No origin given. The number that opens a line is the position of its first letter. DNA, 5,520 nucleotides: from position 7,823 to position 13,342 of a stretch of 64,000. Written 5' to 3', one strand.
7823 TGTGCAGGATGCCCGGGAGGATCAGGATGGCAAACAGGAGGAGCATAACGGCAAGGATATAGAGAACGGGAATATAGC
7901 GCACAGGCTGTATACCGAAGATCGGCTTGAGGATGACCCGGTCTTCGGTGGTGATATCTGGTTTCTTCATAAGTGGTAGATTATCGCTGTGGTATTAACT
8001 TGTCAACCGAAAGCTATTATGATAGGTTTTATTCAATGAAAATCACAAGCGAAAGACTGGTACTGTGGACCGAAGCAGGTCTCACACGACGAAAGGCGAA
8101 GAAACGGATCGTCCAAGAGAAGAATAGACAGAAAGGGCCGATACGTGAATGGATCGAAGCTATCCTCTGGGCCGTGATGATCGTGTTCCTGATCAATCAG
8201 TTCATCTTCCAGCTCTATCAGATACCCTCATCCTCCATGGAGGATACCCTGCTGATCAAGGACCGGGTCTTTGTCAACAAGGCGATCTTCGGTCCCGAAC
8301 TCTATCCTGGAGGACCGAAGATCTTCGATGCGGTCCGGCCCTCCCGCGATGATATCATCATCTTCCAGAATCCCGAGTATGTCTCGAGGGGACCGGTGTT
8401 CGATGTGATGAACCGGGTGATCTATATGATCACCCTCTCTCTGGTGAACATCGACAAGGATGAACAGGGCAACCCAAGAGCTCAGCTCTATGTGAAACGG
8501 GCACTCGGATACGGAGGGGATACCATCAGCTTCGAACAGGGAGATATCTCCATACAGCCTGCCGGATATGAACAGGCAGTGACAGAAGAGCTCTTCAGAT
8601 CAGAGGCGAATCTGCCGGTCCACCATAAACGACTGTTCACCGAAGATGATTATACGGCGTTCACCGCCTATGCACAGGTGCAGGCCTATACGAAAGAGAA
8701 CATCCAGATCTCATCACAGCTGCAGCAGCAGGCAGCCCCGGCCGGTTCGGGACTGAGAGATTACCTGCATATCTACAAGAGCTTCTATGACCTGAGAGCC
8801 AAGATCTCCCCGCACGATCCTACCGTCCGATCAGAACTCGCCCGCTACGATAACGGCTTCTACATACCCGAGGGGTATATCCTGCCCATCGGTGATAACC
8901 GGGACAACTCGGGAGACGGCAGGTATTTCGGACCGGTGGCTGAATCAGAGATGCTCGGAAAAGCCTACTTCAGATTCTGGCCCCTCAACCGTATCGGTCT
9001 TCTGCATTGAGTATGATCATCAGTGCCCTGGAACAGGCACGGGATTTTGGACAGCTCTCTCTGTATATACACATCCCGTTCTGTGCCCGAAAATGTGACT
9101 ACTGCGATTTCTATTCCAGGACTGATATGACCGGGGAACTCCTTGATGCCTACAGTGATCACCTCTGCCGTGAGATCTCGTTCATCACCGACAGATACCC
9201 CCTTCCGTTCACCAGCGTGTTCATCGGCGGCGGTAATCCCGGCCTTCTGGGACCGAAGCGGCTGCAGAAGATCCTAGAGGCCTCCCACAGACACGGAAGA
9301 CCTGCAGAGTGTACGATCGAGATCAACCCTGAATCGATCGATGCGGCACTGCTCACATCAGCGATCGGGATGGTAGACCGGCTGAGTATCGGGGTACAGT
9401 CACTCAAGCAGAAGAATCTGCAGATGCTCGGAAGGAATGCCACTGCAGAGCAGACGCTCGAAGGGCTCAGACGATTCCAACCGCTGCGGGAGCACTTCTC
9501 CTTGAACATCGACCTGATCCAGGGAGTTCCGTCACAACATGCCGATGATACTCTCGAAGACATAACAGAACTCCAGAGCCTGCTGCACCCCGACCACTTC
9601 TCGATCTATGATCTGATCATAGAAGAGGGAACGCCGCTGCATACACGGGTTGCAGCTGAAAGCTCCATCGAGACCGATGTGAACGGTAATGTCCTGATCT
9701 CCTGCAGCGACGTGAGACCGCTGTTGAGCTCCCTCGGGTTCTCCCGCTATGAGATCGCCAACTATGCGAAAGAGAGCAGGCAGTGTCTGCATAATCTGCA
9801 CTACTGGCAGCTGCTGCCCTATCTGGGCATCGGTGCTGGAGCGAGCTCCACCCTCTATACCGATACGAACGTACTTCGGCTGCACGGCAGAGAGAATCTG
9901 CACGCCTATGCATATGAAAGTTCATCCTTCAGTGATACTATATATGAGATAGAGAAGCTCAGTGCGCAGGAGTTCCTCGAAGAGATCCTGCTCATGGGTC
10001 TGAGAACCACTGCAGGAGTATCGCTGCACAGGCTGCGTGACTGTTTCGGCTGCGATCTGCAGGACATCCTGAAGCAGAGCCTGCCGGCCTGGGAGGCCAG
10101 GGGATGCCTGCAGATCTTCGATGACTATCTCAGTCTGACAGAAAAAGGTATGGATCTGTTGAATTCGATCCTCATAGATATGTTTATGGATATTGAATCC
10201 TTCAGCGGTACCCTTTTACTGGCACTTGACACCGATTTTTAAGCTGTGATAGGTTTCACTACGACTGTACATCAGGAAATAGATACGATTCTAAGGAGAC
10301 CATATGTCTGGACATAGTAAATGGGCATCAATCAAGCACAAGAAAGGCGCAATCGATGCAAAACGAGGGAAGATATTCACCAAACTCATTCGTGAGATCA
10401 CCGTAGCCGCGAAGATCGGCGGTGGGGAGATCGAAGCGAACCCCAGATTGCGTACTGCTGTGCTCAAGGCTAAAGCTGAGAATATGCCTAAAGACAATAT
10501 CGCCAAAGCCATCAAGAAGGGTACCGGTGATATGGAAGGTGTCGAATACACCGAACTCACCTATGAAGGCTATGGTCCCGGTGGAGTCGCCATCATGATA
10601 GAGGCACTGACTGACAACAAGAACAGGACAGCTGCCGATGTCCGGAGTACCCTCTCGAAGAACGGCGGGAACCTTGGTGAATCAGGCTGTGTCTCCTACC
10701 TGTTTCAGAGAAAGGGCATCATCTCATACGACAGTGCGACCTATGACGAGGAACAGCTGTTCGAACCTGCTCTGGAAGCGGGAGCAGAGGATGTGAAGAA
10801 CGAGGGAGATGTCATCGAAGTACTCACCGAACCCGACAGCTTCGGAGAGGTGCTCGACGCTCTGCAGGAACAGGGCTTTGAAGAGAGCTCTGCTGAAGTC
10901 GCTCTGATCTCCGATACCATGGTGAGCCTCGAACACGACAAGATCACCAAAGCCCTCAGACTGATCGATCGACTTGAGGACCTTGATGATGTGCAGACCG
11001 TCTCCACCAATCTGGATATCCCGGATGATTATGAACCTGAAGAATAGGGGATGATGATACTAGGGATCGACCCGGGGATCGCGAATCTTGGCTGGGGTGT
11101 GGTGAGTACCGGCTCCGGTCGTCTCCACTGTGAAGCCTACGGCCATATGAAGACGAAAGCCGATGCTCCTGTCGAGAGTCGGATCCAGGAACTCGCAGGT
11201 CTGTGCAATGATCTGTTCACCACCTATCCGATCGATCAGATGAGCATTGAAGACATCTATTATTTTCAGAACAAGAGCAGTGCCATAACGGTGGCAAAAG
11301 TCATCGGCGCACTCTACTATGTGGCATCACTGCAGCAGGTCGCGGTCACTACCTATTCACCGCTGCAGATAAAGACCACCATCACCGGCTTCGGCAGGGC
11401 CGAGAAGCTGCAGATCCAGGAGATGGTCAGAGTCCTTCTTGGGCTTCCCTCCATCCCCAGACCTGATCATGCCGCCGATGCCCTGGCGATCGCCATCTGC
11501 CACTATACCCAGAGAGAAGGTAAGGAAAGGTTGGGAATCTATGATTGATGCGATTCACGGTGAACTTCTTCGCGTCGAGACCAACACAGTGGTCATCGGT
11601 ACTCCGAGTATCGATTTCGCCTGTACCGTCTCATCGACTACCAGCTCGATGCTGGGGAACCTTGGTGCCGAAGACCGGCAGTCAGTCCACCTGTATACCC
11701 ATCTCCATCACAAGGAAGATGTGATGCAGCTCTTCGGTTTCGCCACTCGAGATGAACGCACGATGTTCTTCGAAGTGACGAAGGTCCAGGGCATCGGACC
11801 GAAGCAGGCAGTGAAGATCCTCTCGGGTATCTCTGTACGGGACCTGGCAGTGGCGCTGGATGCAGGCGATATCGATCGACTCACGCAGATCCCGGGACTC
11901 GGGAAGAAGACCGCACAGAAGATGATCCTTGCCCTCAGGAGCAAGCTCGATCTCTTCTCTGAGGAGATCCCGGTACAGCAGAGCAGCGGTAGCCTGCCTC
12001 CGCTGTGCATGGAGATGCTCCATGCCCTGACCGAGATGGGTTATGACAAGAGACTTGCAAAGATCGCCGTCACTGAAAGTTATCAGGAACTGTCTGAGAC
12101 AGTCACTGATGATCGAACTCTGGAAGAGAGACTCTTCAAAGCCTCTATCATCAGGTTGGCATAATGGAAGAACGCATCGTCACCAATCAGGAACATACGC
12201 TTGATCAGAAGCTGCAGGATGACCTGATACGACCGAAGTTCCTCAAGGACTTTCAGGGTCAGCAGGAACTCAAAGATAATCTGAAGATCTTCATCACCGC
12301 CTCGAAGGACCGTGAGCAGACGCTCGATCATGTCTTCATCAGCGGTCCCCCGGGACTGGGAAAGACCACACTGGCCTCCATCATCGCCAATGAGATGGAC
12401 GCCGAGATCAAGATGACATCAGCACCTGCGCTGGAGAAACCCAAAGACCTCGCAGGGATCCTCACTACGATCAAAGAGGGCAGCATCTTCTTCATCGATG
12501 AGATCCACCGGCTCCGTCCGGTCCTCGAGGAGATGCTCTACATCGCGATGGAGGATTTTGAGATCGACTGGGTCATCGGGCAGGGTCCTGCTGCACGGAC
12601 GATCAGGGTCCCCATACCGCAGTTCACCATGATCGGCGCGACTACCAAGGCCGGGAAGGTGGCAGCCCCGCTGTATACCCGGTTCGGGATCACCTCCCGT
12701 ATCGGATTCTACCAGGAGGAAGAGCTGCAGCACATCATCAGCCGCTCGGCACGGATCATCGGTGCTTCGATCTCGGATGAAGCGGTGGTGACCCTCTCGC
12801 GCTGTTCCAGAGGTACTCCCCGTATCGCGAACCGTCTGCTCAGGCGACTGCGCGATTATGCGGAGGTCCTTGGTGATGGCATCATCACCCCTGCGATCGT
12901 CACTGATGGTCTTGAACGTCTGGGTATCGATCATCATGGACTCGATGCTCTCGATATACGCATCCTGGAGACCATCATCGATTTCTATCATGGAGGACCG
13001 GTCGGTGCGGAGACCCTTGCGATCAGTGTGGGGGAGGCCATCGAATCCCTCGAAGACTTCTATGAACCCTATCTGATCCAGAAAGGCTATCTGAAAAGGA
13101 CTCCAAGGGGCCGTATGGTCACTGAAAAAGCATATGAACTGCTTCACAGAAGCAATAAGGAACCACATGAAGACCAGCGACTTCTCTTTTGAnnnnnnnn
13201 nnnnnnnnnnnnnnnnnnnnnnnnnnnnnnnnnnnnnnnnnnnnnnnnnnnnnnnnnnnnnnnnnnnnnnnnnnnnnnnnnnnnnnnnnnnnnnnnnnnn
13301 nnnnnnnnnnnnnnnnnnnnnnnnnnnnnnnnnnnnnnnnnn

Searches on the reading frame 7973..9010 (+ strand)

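Call 66: search_protein_families(library=pfam, proteins=[window:7973-9010:+], max_evalue=0.0001)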
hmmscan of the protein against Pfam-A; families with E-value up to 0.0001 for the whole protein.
window:7973-9010:+ (345 aa): 1 family
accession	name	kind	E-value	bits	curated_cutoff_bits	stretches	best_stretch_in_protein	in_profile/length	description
PF10502.14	Peptidase_S26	-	3.7e-34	118.5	22.9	1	57-336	1-168/168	Signal peptidase, peptidase S26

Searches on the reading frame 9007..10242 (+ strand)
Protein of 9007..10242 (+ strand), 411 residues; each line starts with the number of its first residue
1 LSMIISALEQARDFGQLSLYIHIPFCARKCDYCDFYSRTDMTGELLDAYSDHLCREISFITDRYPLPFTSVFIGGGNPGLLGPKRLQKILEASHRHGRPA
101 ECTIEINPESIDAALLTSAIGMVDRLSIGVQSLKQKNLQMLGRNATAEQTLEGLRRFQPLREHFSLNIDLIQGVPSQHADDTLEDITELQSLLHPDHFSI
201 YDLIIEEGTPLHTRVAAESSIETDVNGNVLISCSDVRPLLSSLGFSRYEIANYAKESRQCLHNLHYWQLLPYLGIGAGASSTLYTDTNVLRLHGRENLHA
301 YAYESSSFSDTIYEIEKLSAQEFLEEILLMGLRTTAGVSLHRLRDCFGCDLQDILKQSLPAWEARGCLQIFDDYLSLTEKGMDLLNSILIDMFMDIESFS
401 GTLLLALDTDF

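Call 66: search_protein_families(library=pfam, proteins=[window:9007-10242:+], max_evalue=0.0001)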
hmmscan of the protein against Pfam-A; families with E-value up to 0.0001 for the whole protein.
window:9007-10242:+ (411 aa): 2 families
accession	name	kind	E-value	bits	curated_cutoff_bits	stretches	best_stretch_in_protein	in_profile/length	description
PF04055.27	Radical_SAM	-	1.7e-16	61.3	29.5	1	20-186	1-166/166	Radical SAM superfamily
PF06969.22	HemN_C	-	3.7e-13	49.8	24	1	318-384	1-67/67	HemN C-terminal domain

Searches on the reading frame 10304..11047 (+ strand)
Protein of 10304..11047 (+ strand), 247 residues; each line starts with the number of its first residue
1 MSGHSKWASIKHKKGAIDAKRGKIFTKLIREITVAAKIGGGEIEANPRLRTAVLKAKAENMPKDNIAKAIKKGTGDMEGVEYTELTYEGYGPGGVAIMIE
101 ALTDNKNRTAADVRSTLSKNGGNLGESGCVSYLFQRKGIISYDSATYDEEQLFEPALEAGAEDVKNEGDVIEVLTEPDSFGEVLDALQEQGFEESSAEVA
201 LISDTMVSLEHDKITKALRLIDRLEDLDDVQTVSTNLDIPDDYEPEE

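Call 66: search_protein_families(library=pfam, proteins=[window:10304-11047:+], max_evalue=0.0001)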
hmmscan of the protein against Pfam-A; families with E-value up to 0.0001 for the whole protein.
window:10304-11047:+ (247 aa): 2 families
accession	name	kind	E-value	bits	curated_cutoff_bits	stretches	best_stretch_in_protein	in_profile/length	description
PF01709.26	Transcrip_reg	-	1.8e-59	200.5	27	1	82-237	1-160/160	TACO1/YebC second and third domain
PF20772.2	TACO1_YebC_N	-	2e-32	111.9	36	1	5-75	1-72/73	TACO1/YebC protein N-terminal domain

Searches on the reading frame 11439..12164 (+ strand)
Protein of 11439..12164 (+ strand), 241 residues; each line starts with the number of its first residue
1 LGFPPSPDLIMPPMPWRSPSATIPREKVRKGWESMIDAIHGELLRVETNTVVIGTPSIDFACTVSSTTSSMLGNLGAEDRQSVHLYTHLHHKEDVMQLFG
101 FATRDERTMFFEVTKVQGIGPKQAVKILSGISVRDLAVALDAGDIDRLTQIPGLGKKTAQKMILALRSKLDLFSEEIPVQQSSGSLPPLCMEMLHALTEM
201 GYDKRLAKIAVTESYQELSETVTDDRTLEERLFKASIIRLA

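Call 66: search_protein_families(library=pfam, proteins=[window:11439-12164:+], max_evalue=0.0001)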
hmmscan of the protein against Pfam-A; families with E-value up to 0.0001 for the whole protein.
window:11439-12164:+ (241 aa): 3 families
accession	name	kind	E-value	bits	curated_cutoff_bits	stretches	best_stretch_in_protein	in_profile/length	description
PF14520.12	HHH_5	-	3.3e-17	63.1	27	1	111-167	2-56/57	Helix-hairpin-helix domain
PF01330.27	RuvA_N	-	3.6e-12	46.6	23.6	1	35-100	1-61/61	RuvA N terminal domain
PF21176.3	RecR_HhH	-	5.8e-05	23.3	27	0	145-166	5-26/45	RecR, helix-hairpin-helix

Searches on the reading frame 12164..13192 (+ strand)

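Call 66: search_protein_families(library=pfam, proteins=[window:12164-13192:+], max_evalue=0.0001)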
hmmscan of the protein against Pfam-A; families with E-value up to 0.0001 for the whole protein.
window:12164-13192:+ (342 aa): 9 families
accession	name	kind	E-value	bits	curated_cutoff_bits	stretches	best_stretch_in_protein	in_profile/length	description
PF05496.18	RuvB_N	-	1.7e-70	236.3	27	1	22-179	1-158/159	Holliday junction DNA helicase RuvB P-loop domain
PF17864.7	AAA_lid_4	-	4.3e-26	90.9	27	1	183-256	1-74/74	RuvB AAA lid domain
PF05491.19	RuvB_C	-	3.3e-22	78.7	24.7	1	258-327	2-71/72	RuvB C-terminal winged helix domain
PF00004.35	AAA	-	3e-18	67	21.2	1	58-179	2-128/131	ATPase family associated with various cellular activities (AAA)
PF20720.3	nSTAND3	-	2e-06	28.1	27.2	1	53-114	16-74/155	Novel STAND NTPase 3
PF07728.20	AAA_5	-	3.4e-06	27.5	22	1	56-174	1-139/139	AAA domain (dynein-related subfamily)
PF00158.32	Sigma54_activat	-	6.5e-05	23.1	20.2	0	97-174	86-162/168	Sigma-54 interaction domain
PF13173.12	AAA_14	-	6.9e-05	23.3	27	0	57-133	5-90/129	AAA domain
PF13191.12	AAA_16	-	7.6e-05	23.7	32.6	0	49-81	19-51/167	AAA ATPase domain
